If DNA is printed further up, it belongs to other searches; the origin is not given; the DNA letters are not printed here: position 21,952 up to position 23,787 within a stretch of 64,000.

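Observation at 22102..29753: Compact minus-strand six-gene cluster: atypical extracytoplasmic copper-handling module built from N-terminal-His, His-rich and Cys-rich proteins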

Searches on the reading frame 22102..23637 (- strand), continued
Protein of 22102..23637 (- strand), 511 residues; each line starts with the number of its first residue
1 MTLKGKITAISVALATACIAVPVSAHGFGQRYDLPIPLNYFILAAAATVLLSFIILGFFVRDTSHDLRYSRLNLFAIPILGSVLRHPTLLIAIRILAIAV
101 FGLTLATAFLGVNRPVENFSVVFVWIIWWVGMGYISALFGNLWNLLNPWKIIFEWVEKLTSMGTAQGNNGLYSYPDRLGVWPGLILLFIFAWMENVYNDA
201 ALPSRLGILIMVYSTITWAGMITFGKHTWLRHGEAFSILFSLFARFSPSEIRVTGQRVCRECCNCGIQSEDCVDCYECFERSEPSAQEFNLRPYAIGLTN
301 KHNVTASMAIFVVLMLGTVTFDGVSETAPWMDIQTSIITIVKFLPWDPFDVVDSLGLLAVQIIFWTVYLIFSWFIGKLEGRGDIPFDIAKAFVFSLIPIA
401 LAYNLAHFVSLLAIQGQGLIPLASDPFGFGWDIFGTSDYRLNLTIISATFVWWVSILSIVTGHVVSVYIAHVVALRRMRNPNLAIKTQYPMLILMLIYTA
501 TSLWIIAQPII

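Call 71: search_solved_structures(query=A2, max_evalue=10)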
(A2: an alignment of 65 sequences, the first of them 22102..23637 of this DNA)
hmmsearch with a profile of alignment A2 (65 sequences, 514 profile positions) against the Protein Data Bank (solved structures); distinct sequences matched with E-value up to 10: 2.
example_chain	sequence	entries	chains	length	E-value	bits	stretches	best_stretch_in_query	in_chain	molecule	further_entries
9nri_Be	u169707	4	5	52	1.8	10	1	243-277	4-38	Large ribosomal subunit protein eL40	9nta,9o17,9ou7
9znf_Ab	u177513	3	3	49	2.7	9.5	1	243-277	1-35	Large ribosomal subunit protein eL40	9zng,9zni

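Call 83: search_dna_similar(query=L081:6037-7455:+, collection=plasmids, mode=protein, max_evalue=0.00001, max_rows=60)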
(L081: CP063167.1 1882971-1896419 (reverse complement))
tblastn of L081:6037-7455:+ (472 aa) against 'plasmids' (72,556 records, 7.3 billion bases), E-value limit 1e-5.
Records with a match: 56; places in all: 58; records where one place covers at least 80% of the query: 29.
Best place of each record, by identity: >=99% 1; <60% 55.
By first word of the organism name: Haladaptatus 7; Halorussus 4; Rhizobium 4; Sulfitobacter 4; Halobaculum 3; Mycolicibacterium 3; Halomarina 2; Pseudonocardia 2; Mycobacterium 2; Sagittula 2; and 18 more.
By predicted mobility (MOB-suite, as given by PLSDB): non-mobilizable 47; mobilizable 9.
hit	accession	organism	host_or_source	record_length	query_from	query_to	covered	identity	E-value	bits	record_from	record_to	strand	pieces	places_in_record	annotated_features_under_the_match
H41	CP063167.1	Variovorax paradoxus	-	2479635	1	472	100%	100.0%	0e+0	774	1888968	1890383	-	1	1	hypothetical protein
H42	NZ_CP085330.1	Haladaptatus salinisoli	cell culture,saline soil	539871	6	470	99%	35.2%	4e-22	107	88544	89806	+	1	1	hypothetical protein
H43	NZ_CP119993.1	Halomarina sp. PSR21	cell culture,saline soil from Tarim ...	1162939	3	471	99%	33.3%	8e-27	122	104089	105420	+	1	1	record has no annotation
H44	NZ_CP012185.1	Pseudonocardia sp. EC080619-01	Apterostigma dentigerum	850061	8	459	96%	33.3%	1e-9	68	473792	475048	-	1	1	hypothetical protein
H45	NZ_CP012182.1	Pseudonocardia sp. EC080610-09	Apterostigma dentigerum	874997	8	459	96%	33.3%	1e-9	68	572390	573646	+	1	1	hypothetical protein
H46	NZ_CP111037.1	Haladaptatus caseinilyticus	cell culture,sediment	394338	6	470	99%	32.3%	9e-17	91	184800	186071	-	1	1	hypothetical protein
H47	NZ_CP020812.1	Mycobacterium dioxanotrophicus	Single cell,river sediment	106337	8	459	96%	32.6%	2e-23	111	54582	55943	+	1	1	hypothetical protein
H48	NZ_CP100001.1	Halorussus vallis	cell culture,saline soil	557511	65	471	86%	34.1%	3e-17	93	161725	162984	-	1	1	hypothetical protein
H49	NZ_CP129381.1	Rhizobium sp. SSA_523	single cell,Sea water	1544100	77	471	84%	34.4%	2e-25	117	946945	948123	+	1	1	none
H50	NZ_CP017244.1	Rhizobium etli 8C-3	Phaseolus vulgaris,cell culture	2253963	59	472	88%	31.7%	1e-22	109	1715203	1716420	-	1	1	record has no annotation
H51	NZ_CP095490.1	Halorientalis marina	cell culture,salt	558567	66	471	86%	32.1%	2e-16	90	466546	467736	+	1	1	hypothetical protein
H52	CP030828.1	Neorhizobium sp. NCHU2750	Rosa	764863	69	472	86%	32.0%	1e-29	130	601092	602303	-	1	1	hypothetical protein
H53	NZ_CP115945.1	Ralstonia syzygii R24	Syzygium aromaticum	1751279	1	470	100%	27.3%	9e-19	97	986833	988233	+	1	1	none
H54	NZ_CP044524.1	Halorussus halophilus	pure culture,marine solar saltern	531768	100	469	78%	34.4%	1e-17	94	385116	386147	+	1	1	hypothetical protein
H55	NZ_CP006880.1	Rhizobium gallicum bv. gallicum R602sp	Phaseolus vulgaris,whole ...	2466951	81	472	83%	32.4%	3e-26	120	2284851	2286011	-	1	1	record has no annotation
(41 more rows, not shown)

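Call 86: find_encoding_contigs(protein=P0211, flank=6000, max_places=2)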
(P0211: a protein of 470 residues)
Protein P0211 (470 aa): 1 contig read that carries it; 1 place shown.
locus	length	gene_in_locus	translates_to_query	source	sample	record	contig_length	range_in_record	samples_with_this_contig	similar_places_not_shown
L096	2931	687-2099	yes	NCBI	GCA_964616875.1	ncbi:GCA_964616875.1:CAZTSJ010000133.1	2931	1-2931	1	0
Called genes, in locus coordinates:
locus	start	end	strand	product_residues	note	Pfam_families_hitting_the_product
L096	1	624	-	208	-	?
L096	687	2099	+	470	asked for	-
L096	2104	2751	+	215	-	-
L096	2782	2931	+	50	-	?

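Call 87: find_encoding_contigs(protein=P0259, flank=6000, max_places=2)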
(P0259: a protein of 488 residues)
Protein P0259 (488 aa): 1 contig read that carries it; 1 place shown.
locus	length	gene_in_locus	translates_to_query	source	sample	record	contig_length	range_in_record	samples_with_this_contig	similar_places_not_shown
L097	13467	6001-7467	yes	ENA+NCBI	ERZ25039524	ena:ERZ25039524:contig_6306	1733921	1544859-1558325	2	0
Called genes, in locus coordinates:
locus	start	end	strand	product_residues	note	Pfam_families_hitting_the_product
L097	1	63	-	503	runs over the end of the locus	PF01970:TctA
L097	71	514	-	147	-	PF07331:TctB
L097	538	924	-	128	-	PF02661:Fic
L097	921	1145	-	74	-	-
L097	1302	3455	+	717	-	PF01642:MM_CoA_mutase, PF02310:B12-binding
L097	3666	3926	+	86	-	PF00583:Acetyltransf_1, PF13508:Acetyltransf_7, PF13673:Acetyltransf_10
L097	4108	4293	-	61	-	-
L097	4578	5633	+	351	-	-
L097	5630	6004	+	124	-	-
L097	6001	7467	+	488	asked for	-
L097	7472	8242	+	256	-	PF00378:ECH_1, PF16113:ECH_2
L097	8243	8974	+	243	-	PF00293:NUDIX (faint)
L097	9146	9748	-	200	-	PF00753:Lactamase_B, PF17778:WHD_BLACT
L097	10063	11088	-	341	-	PF08240:ADH_N, PF00107:ADH_zinc_N, PF13602:ADH_zinc_N_2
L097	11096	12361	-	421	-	PF00109:ketoacyl-synt, PF02801:Ketoacyl-synt_C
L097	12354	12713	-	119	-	-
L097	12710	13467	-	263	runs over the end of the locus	-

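Call 88: find_encoding_contigs(protein=P0229, flank=6000, max_places=2)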
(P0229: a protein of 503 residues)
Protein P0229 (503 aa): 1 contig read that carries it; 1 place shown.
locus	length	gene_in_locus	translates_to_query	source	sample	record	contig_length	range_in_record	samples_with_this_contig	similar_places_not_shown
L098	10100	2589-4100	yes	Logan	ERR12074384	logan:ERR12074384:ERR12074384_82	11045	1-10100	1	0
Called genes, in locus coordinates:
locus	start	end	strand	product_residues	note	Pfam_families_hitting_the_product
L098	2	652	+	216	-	?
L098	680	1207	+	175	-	PF06776:IalB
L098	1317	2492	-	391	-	-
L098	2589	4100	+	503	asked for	-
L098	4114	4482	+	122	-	PF13442:Cytochrome_CBB3, PF00034:Cytochrom_C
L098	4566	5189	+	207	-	PF05175:MTS (weak), PF05401:NodS, PF08241:Methyltransf_11, PF08242:Methyltransf_12, PF13649:Methyltransf_25, PF13847:Methyltransf_31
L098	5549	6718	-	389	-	PF13784:Fic_N, PF02661:Fic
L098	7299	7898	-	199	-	PF08239:SH3_3 (weak)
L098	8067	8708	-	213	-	PF02798:GST_N, PF13417:GST_N_3, PF13409:GST_N_2, PF13410:GST_C_2 (weak)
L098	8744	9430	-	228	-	PF01557:FAA_hydrolase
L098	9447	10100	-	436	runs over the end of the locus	PF00004:AAA (weak), PF07728:AAA_5 (faint), PF07724:AAA_2, PF00004:AAA (weak)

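Call 92: search_protein_families(library=pfam, proteins=[L020:7192-7974:+, L097:5630-6004:+, L097:4578-5633:+, L096:2104-2751:+, L082:4338-5399:+, L087:4434-5591:+, L087:3472-4437:+, L089:4871-6004:+, L084:5239-5862:+, L090:4885-5430:+], max_evalue=0.01)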
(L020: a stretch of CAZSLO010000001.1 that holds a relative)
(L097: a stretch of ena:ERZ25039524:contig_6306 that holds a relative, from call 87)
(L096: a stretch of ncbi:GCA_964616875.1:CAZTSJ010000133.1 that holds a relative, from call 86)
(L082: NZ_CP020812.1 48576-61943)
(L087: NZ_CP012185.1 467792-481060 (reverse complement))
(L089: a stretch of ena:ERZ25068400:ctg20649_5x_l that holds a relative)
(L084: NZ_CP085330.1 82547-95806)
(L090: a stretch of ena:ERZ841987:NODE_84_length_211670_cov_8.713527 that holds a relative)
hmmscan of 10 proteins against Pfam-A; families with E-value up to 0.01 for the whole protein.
L020:7192-7974:+ (260 aa): 2 families
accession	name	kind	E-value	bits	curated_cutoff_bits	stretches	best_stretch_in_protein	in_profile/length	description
PF02629.25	CoA_binding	-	2.8e-21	76.5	22.3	1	128-226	1-97/97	CoA binding domain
PF06971.19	Put_DNA-bind_N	-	4.7e-17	62.2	27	1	52-100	1-49/49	Putative DNA-binding protein N-terminus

L097:5630-6004:+ (124 aa): 0 families

L097:4578-5633:+ (351 aa): 0 families

L096:2104-2751:+ (215 aa): 0 families

L082:4338-5399:+ (353 aa): 0 families

L087:4434-5591:+ (385 aa): 0 families

L087:3472-4437:+ (321 aa): 0 families

L089:4871-6004:+ (377 aa): 1 family
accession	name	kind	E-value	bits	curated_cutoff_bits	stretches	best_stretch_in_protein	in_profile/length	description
PF13473.12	Cupredoxin_1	-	0.00049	20.5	27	1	11-97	2-90/104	Cupredoxin-like domain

L084:5239-5862:+ (207 aa): 0 families

L090:4885-5430:+ (181 aa): 0 families
